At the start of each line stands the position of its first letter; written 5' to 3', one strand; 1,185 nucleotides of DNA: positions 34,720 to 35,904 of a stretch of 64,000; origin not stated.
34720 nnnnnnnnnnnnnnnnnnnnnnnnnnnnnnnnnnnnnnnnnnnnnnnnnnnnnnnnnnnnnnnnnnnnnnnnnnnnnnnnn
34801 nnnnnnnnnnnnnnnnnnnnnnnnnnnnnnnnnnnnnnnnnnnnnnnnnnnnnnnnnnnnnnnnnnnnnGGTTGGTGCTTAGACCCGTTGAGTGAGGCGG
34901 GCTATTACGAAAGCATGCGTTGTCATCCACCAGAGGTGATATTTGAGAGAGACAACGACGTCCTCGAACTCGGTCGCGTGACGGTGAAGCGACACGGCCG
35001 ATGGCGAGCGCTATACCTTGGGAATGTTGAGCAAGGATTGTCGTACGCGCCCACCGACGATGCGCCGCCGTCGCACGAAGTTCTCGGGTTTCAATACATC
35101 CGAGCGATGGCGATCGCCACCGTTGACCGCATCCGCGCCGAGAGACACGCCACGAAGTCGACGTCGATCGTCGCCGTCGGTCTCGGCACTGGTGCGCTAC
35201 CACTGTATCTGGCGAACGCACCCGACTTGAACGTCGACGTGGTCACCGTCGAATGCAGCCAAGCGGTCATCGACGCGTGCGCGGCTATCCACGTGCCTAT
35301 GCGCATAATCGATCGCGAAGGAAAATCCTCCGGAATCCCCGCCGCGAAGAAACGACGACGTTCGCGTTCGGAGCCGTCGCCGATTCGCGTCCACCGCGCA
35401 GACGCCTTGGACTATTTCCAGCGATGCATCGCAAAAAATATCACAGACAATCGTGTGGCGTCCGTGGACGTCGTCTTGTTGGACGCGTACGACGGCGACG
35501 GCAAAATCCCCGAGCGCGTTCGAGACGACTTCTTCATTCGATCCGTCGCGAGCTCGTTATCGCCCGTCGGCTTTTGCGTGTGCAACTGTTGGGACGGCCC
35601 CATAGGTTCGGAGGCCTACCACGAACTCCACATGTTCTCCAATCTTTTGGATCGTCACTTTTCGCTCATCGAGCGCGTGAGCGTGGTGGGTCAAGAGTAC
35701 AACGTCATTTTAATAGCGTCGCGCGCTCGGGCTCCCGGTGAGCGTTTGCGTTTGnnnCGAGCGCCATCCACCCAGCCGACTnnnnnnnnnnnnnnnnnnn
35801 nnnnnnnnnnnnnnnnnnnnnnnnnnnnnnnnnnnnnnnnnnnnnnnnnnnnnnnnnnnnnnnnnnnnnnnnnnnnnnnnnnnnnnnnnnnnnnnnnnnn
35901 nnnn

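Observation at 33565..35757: SETD7-like MORN+SET lysine methyltransferase fused to a spermidine-synthase-like class I SAM domain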

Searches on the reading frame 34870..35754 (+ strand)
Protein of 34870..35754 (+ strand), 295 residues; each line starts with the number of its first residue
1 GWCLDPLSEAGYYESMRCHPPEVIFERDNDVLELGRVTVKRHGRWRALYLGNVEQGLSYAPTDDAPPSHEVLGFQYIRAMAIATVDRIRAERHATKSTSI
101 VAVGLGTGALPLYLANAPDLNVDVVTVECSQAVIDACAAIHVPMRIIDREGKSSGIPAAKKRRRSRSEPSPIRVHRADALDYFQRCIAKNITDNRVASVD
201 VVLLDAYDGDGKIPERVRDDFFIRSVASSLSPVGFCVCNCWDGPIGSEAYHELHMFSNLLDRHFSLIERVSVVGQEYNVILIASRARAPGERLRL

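Call 12: search_solved_structures(query=A2, max_evalue=10, show_alignments=3)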
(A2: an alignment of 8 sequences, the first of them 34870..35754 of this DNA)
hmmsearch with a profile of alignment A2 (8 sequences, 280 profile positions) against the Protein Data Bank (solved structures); distinct sequences matched with E-value up to 10: 9.
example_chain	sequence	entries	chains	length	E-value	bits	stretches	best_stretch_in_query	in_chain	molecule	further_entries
3gjy_A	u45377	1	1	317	0.0039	19.8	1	182-258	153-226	Spermidine synthase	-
5wcj_A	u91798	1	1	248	0.0077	18.8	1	165-233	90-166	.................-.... protein 13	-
5g49_B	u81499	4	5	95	0.14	14.6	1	110-181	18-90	NUCLEAR TRANSCRIPTION FACTOR Y SUBUNIT C-3 | NF-YC3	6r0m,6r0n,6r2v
4uoe_A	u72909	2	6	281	0.29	13.7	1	166-256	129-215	SPERMIDINE SYNTHASE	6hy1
2pwp_A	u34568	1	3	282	0.29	13.6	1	166-256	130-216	Spermidine synthase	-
2hte_A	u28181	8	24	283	0.29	13.6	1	166-256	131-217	Spermidine synthase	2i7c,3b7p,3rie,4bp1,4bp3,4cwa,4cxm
2pss_A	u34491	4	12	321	0.39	13.2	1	166-256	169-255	Spermidine synthase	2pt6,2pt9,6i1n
7cvq_A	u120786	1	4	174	0.4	13.2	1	110-183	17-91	Chimera of Nuclear transcription factor Y subunit C-3 and Zinc finger protein CONSTANS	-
4df3_A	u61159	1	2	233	1.1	11.7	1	36-74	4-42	Fibrillarin-like rRNA/tRNA 2'-O-methyltransferase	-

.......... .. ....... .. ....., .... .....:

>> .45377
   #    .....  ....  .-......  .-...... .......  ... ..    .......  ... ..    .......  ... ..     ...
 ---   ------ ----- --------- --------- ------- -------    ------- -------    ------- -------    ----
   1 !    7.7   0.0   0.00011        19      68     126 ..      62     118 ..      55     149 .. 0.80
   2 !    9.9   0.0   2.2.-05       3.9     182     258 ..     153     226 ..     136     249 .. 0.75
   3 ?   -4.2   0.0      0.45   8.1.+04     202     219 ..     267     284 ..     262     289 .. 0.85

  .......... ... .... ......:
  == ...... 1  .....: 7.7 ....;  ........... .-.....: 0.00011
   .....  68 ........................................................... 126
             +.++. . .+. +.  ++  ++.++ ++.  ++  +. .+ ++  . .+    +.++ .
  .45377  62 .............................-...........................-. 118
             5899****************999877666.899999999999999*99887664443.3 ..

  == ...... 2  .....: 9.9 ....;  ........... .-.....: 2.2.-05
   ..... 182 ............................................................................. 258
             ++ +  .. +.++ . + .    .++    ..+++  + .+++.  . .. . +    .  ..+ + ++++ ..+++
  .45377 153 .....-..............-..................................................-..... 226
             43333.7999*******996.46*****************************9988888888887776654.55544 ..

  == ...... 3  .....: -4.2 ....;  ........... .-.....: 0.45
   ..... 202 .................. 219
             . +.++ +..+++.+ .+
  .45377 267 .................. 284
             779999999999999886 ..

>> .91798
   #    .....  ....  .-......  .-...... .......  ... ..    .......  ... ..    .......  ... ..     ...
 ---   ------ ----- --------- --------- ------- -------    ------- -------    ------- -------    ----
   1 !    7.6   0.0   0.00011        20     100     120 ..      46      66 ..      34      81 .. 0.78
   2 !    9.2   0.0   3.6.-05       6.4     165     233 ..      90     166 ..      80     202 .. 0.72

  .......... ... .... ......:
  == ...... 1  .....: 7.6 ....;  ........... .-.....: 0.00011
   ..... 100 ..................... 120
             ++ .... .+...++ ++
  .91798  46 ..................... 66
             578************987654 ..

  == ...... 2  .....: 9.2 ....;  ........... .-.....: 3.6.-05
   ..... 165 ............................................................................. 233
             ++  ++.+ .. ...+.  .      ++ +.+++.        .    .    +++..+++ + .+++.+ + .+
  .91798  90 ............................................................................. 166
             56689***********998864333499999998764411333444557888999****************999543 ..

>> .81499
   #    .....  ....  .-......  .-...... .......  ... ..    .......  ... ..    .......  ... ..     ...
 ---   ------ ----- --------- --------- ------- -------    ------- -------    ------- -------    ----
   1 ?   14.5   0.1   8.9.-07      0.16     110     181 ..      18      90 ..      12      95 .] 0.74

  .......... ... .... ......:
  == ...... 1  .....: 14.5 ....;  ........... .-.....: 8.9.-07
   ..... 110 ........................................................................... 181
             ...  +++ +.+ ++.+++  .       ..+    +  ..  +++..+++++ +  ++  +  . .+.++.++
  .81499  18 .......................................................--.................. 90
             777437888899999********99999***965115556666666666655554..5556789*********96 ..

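Call 13: search_protein_families(library=pfam, alignment_id=A2, max_evalue=10)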
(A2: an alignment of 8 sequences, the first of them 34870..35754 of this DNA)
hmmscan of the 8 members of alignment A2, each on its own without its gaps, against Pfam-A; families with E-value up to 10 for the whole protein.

A. member 1, window:34870-35754:+ (295 aa): 1 family
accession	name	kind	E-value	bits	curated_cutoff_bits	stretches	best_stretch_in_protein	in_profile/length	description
PF13649.12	Methyltransf_25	-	0.23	12.6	27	1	100-139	1-39/97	Methyltransferase domain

B. families by the number of members that match (of 8 scanned): 4 families
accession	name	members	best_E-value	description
PF13649.12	Methyltransf_25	4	0.012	Methyltransferase domain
PF24095.1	DUF7378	1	0.015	Domain of unknown function (DUF7378)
PF07021.18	MetW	1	0.027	Methionine biosynthesis protein MetW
PF22256.2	BDI_1685-like_C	1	0.19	BDI_1685-like, C-terminal domain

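Call 22: search_protein_representatives(alignment_id=A2)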
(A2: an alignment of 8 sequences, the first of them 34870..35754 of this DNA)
Query: 8 sequences, 280 profile positions. Proteins with E-value up to 0.001 (for the whole library): 514; up to 1e-10: 125; up to 1e-30: 54. The best 150 are listed.
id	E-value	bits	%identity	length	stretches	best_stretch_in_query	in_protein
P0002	9.2e-138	474.6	-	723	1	1-279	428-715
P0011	1.2e-132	457.8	-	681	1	1-276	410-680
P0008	3.4e-132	456.3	-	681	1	1-279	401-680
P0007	1.8e-131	454.0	-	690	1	1-277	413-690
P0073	1.0e-107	376.1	-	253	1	24-277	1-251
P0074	8.6e-91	320.5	-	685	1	1-276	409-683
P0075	3.5e-55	203.7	-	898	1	1-275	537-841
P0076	1.3e-53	198.6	-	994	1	1-279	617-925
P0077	6.7e-52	192.9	-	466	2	1-161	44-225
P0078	3.9e-46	174.0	-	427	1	7-275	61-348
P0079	4.5e-45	170.6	-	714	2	7-149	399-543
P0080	5.0e-44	167.1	-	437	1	5-277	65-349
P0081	7.5e-44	166.5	-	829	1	1-276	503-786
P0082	9.2e-44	166.2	-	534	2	4-151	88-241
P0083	8.3e-43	163.1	-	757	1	7-272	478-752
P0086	3.0e-40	154.7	-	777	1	4-276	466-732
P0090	5.7e-38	147.2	-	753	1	8-277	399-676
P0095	2.5e-36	141.8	-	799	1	7-278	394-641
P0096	3.8e-36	141.3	-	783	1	7-277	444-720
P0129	4.0e-28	114.9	-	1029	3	186-277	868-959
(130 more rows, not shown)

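Call 25: search_protein_families(library=pfam, proteins=[P0074, P0076, P0079, P0083, P0086, P0096, P0129, P0090, P0095, P0078], max_evalue=0.1)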
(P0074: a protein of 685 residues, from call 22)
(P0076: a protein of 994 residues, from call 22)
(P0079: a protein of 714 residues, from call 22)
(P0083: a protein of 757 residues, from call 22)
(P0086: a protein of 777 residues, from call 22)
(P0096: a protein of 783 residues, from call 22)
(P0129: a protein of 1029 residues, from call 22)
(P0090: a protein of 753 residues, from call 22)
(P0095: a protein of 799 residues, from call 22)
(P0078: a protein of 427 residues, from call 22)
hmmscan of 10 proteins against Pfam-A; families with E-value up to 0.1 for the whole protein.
P0074 (685 aa): 2 families
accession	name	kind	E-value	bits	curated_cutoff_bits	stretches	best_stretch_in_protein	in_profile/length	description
PF02493.26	MORN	-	1e-10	41.3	22.5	2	86-108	1-23/23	MORN repeat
PF00856.33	SET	-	0.017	16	22.4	1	277-399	1-99/105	SET domain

P0076 (994 aa): 1 family
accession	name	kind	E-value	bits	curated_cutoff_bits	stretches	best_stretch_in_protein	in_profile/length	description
PF02493.26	MORN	-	6.8e-13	48.1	22.5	1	50-68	2-20/23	MORN repeat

P0079 (714 aa): 5 families
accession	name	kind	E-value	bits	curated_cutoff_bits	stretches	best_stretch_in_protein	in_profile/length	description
PF02493.26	MORN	-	2.8e-07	30.5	22.5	0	92-113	1-22/23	MORN repeat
PF13649.12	Methyltransf_25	-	0.0033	18.5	27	1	496-595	1-97/97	Methyltransferase domain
PF22648.2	SET7_N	-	0.0035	17.6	27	1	96-158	1-63/74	Histone H3 K4-specific methyltransferase SET7 N-terminal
PF21261.3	RRP40_N_mamm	-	0.055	14.2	27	1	466-495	37-66/75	Mammalian exosome complex component RRP40, N-terminal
PF08241.18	Methyltransf_11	-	0.075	14.1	21.2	0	498-598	2-94/95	Methyltransferase domain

P0083 (757 aa): 4 families
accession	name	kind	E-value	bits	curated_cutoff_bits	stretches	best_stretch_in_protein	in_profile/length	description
PF00856.33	SET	-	1.8e-05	25.5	22.4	1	329-464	2-104/105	SET domain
PF02558.23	ApbA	-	0.0047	17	22.2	1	574-645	4-72/150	Ketopantoate reductase PanE/ApbA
PF13649.12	Methyltransf_25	-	0.024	15.8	27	0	569-612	1-42/97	Methyltransferase domain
PF08241.18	Methyltransf_11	-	0.059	14.5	21.2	0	572-613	3-40/95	Methyltransferase domain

P0086 (777 aa): 3 families
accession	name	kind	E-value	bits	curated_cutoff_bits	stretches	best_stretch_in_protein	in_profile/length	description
PF02493.26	MORN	-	0.00067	19.8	22.5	0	47-65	5-23/23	MORN repeat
PF22648.2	SET7_N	-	0.03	14.6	27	1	94-157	1-63/74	Histone H3 K4-specific methyltransferase SET7 N-terminal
PF01564.23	Spermine_synth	-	0.046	13.7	22.9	1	590-686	44-130/186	Spermine/spermidine synthase domain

P0096 (783 aa): 5 families
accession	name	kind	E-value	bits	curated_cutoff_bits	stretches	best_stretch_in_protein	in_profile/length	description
PF02493.26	MORN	-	8.4e-11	41.6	22.5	1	101-122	1-22/23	MORN repeat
PF00856.33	SET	-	5.1e-07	30.5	22.4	1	268-418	1-104/105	SET domain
PF22648.2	SET7_N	-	7e-05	23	27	1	108-169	4-65/74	Histone H3 K4-specific methyltransferase SET7 N-terminal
PF01302.31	CAP_GLY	-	0.06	13.7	26.5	0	94-129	10-45/65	CAP-Gly domain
PF08241.18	Methyltransf_11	-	0.095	13.8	21.2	0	558-608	1-49/95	Methyltransferase domain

P0129 (1029 aa): 3 families
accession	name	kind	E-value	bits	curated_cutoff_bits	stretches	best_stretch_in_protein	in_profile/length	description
PF02493.26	MORN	-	3.5e-07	30.2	22.5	1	50-70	3-23/23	MORN repeat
PF22648.2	SET7_N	-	0.00017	21.8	27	1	99-163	1-65/74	Histone H3 K4-specific methyltransferase SET7 N-terminal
PF00856.33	SET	-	0.013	16.4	22.4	1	304-513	1-104/105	SET domain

P0090 (753 aa): 1 family
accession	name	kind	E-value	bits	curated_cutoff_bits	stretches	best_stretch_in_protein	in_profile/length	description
PF23811.1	DUF7183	-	0.019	15.5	27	1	672-731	52-111/146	Domain of unknown function (DUF7183)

P0095 (799 aa): 6 families
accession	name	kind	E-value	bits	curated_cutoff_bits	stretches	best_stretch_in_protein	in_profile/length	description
PF00891.24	Methyltransf_2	-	0.0013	18.6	22.3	1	481-552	61-130/210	O-methyltransferase domain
PF13649.12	Methyltransf_25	-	0.0041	18.2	27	1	486-557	1-70/97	Methyltransferase domain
PF01564.23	Spermine_synth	-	0.0086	16.1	22.9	1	508-591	44-130/186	Spermine/spermidine synthase domain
PF00398.26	RrnaAD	-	0.012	15.1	24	1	484-541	32-86/263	Ribosomal RNA adenine dimethylase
PF12692.13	Methyltransf_17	-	0.035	14.5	27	1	485-592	31-133/160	S-adenosyl-L-methionine methyltransferase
PF01135.25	PCMT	-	0.042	14.1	20.3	1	468-546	62-139/210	Protein-L-isoaspartate(D-aspartate) O-methyltransferase (PCMT)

P0078 (427 aa): 8 families
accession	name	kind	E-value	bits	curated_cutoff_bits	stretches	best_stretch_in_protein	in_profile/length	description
PF01728.25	FtsJ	-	0.00055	20.3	24.1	1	162-316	20-151/181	FtsJ-like methyltransferase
PF05175.20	MTS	-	0.00084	19.5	23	1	163-205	31-73/170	Methyltransferase small domain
PF00891.24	Methyltransf_2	-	0.0025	17.6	22.3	1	164-210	62-108/210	O-methyltransferase domain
PF01564.23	Spermine_synth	-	0.0027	17.7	22.9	0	162-207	17-62/186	Spermine/spermidine synthase domain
PF08242.18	Methyltransf_12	-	0.003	18.7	30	1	170-209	3-43/98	Methyltransferase domain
PF13649.12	Methyltransf_25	-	0.0061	17.7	27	1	167-207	1-41/97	Methyltransferase domain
PF13489.12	Methyltransf_23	-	0.0074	16.5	27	1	163-333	22-146/164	Methyltransferase domain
PF08241.18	Methyltransf_11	-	0.041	15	21.2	0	168-207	1-38/95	Methyltransferase domain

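Call 30: list_cluster_members(proteins=[P0074, P0075, P0076, P0079, P0083, P0086, P0096, P0129, P0078, P0095])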
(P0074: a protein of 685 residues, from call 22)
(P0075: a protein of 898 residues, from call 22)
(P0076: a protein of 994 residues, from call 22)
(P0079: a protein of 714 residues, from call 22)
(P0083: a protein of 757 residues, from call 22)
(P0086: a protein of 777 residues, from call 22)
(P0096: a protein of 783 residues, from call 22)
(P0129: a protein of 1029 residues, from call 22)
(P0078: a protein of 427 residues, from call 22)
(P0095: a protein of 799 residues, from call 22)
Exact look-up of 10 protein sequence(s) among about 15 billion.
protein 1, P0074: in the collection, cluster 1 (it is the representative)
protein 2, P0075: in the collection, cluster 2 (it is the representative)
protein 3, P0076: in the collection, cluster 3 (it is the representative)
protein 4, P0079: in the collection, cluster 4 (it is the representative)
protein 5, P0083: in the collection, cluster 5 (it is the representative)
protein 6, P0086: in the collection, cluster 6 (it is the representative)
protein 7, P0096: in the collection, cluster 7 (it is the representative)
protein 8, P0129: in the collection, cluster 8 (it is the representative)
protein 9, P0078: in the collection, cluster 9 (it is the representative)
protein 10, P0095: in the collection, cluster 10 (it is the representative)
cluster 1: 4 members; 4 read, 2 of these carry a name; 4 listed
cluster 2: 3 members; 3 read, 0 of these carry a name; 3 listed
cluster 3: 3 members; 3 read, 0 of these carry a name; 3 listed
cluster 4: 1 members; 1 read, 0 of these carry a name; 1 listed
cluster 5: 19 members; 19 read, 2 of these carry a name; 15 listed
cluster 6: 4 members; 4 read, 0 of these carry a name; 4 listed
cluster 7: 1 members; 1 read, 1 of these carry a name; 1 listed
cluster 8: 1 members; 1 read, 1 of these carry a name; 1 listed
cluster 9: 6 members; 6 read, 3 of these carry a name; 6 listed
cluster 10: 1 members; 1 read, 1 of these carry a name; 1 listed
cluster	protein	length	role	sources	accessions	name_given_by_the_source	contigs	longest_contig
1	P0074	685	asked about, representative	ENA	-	-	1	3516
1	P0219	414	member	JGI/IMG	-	spermidine synthase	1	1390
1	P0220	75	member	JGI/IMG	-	hypothetical protein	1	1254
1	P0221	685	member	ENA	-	-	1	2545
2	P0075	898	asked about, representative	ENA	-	-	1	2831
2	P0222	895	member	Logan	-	-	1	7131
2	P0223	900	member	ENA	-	-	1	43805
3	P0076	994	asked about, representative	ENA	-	-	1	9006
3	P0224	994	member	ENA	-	-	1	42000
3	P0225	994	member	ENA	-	-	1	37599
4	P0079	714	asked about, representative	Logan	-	-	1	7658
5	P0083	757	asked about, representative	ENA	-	-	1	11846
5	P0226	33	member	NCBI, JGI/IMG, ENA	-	hypothetical protein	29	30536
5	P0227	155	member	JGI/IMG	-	hypothetical protein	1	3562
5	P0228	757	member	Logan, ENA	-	-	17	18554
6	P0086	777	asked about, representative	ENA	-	-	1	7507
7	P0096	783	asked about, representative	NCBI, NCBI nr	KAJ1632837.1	hypothetical protein T492DRAFT_904689 [Pavlovales sp. CCMP2436]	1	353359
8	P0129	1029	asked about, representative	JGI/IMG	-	hypothetical protein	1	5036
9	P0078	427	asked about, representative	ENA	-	-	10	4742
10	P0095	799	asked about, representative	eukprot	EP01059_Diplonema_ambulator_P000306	TRINITY_DN1024_c1_g1_i1.p1 TRINITY_DN1024_c1_g1~~TRINITY_DN1024_c1_g1_i1.p1 ORF ...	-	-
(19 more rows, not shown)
